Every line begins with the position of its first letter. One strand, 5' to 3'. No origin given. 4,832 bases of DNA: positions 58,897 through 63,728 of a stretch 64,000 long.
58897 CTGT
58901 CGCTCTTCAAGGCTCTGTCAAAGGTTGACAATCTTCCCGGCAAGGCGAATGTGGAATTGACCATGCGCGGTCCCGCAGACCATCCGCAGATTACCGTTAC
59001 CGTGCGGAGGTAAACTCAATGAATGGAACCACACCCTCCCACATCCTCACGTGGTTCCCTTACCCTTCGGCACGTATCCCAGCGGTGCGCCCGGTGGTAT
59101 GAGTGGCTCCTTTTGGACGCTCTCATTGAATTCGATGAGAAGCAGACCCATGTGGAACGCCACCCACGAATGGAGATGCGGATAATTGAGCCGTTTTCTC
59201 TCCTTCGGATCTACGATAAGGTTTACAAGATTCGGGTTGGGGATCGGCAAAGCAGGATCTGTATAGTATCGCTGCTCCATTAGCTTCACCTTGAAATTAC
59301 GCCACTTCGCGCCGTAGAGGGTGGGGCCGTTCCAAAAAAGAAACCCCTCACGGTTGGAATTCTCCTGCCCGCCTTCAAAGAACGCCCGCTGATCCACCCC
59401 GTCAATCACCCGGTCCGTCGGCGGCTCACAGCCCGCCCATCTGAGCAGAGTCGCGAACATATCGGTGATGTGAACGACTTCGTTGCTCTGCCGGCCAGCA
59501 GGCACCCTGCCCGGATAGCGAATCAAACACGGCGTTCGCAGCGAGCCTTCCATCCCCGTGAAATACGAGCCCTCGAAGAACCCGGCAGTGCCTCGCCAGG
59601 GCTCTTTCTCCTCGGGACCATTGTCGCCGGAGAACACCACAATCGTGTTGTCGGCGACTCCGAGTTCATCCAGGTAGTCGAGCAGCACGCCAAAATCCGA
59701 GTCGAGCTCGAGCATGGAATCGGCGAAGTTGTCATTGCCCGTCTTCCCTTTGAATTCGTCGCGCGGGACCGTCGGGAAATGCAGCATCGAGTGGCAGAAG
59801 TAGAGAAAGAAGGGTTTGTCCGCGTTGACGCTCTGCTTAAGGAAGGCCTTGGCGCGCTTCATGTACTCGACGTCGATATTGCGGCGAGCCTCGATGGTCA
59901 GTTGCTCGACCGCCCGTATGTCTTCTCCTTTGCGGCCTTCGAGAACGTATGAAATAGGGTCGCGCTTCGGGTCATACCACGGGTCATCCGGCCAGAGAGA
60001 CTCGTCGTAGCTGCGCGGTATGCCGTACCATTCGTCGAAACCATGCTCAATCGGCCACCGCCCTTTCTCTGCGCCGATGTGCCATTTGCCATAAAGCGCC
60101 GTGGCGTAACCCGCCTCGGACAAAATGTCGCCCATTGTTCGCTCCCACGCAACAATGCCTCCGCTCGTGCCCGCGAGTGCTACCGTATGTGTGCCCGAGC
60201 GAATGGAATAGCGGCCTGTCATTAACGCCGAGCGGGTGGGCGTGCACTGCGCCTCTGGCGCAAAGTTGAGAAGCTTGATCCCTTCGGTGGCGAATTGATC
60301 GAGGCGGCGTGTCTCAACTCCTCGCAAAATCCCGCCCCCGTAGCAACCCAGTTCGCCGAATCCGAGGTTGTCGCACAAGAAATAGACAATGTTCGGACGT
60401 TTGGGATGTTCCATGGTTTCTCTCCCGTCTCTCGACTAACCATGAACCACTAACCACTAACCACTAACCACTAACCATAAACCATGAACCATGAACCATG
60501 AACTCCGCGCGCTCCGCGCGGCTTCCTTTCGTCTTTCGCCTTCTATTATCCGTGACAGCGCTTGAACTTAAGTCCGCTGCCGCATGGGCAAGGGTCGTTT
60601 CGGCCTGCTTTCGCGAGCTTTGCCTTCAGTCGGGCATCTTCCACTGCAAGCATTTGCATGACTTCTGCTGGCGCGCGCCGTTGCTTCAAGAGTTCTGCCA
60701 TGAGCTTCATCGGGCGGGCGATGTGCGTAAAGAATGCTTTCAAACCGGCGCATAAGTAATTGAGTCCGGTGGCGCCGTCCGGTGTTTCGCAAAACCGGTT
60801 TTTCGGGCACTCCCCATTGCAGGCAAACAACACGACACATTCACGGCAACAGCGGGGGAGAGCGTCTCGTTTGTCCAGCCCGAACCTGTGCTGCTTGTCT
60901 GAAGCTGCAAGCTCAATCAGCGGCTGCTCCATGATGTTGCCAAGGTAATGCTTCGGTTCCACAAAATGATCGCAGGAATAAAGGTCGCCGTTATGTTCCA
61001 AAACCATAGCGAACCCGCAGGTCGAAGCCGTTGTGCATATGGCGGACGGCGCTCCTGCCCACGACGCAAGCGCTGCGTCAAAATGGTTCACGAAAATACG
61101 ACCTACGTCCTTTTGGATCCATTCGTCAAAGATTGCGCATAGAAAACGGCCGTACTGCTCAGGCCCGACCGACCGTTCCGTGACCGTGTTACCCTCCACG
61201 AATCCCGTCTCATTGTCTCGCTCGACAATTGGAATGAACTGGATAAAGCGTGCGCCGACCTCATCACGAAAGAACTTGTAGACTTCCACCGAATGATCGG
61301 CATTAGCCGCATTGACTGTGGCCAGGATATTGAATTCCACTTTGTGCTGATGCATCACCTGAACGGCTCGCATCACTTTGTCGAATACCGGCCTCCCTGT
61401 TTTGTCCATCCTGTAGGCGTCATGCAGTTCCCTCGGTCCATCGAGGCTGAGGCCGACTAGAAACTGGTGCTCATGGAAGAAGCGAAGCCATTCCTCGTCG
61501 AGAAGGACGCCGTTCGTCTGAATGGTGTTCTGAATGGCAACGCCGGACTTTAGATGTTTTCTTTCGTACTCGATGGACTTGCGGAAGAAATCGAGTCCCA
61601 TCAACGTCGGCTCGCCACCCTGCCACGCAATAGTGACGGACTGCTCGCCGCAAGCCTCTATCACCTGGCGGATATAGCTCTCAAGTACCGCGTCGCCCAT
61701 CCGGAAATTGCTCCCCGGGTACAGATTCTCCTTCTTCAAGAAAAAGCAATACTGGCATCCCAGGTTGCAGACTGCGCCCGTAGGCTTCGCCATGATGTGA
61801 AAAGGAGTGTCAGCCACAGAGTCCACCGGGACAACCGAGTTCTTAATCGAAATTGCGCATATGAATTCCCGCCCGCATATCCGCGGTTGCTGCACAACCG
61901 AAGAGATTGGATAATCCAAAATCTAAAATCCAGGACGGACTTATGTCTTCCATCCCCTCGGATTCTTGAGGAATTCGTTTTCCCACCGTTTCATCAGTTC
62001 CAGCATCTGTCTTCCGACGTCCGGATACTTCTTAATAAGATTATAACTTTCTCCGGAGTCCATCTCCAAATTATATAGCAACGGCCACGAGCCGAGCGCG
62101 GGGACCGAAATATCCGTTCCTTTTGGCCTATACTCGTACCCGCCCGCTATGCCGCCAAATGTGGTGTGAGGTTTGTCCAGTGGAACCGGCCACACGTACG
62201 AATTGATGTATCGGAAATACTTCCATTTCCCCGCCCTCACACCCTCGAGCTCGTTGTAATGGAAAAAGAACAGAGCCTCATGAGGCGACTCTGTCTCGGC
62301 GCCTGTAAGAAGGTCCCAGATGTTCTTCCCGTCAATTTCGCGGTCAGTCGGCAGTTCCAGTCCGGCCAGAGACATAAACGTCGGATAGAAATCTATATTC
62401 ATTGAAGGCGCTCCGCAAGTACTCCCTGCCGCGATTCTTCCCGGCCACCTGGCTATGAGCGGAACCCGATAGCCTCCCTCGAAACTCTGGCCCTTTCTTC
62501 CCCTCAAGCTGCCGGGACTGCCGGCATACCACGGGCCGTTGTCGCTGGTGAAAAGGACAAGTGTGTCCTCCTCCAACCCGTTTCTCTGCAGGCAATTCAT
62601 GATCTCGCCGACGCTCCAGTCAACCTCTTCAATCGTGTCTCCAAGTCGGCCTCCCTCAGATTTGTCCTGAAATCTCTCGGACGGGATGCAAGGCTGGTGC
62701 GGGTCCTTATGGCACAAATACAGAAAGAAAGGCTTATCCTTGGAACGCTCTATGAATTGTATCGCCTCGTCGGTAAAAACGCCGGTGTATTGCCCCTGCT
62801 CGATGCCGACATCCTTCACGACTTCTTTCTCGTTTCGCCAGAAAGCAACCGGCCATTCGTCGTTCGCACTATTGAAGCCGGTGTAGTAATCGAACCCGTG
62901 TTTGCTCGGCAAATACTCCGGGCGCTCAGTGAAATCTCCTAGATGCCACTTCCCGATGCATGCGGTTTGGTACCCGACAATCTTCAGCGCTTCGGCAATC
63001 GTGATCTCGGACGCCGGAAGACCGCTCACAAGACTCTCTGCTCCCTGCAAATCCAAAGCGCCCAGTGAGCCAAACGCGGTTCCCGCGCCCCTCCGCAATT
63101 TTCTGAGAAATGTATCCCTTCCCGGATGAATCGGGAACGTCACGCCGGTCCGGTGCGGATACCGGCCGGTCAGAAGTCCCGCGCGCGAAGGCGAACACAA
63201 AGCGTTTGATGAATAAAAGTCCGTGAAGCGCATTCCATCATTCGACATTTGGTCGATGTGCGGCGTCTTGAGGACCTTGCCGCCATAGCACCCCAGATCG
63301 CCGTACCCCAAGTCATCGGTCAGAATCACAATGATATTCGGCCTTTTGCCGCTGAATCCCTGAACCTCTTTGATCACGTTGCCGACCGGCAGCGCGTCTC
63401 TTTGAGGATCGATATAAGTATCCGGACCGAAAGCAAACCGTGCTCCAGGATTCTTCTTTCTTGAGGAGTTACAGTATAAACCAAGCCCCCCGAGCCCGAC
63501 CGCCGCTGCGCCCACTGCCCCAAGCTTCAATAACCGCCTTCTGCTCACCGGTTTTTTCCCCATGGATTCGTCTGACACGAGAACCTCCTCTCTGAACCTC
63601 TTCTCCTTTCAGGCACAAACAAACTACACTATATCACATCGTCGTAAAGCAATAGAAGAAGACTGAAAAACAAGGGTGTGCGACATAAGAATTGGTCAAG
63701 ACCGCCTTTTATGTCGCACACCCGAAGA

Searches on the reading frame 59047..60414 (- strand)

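Call 5: search_protein_families(library=pfam, proteins=[window:59047-60414:-], max_evalue=0.01)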
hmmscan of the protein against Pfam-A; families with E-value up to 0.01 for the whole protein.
window:59047-60414:- (455 aa): 2 families
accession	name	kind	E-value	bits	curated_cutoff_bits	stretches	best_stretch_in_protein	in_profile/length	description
PF00884.28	Sulfatase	-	1.1e-44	153.4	25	1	7-328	1-300/301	Sulfatase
PF16347.10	SGSH_C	-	1.4e-07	32.3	29.3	1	288-357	12-79/154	N-sulphoglucosamine sulphohydrolase, C-terminal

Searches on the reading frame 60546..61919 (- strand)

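Call 21: search_protein_families(library=pfam, proteins=[window:60546-61919:-], max_evalue=0.01)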
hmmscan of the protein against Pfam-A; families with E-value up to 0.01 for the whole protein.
window:60546-61919:- (457 aa): 3 families
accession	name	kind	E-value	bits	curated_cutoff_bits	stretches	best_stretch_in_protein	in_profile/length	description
PF04055.27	Radical_SAM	-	8e-16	59.1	29.5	1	48-199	4-148/166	Radical SAM superfamily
PF02810.21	SEC-C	-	3.5e-10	40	20.4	1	440-457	1-18/19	SEC-C motif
PF13186.11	SPASM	-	1.8e-08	35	21.5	1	303-361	6-66/67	Iron-sulfur cluster-binding domain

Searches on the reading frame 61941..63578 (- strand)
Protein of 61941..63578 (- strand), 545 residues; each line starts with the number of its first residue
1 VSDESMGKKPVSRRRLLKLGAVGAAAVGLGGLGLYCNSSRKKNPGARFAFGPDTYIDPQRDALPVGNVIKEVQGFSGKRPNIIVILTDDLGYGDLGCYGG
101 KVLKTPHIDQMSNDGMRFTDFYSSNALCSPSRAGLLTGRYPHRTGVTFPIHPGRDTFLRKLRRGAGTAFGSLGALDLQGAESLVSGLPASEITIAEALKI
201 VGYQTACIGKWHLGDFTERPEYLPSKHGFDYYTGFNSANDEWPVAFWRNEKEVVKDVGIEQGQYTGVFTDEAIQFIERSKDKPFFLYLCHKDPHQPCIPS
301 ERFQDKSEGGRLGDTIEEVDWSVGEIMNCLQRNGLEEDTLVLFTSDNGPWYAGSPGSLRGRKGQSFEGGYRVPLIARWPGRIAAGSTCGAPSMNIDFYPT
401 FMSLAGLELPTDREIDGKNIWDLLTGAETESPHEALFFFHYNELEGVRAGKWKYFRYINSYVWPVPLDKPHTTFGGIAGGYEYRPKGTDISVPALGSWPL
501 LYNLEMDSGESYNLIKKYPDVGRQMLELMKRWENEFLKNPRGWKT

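Call 21: search_protein_families(library=pfam, proteins=[window:61941-63578:-], max_evalue=0.01)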
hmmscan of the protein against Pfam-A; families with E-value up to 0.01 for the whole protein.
window:61941-63578:- (545 aa): 5 families
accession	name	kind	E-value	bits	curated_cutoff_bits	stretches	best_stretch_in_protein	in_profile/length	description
PF00884.28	Sulfatase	-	1.5e-62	212.1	25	1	80-406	1-300/301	Sulfatase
PF16347.10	SGSH_C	-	5e-12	46.7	29.3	1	366-449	12-92/154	N-sulphoglucosamine sulphohydrolase, C-terminal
PF14707.11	Sulfatase_C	-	1.4e-08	35.8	30.9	1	431-536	1-96/127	C-terminal region of aryl-sulfatase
PF01663.27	Phosphodiest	-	3.8e-08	33.7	23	1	83-348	2-220/342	Type I phosphodiesterase / nucleotide pyrophosphatase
PF10518.14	TAT_signal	-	0.00047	20.4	22.7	1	11-30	2-21/21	TAT (twin-arginine translocation) pathway signal sequence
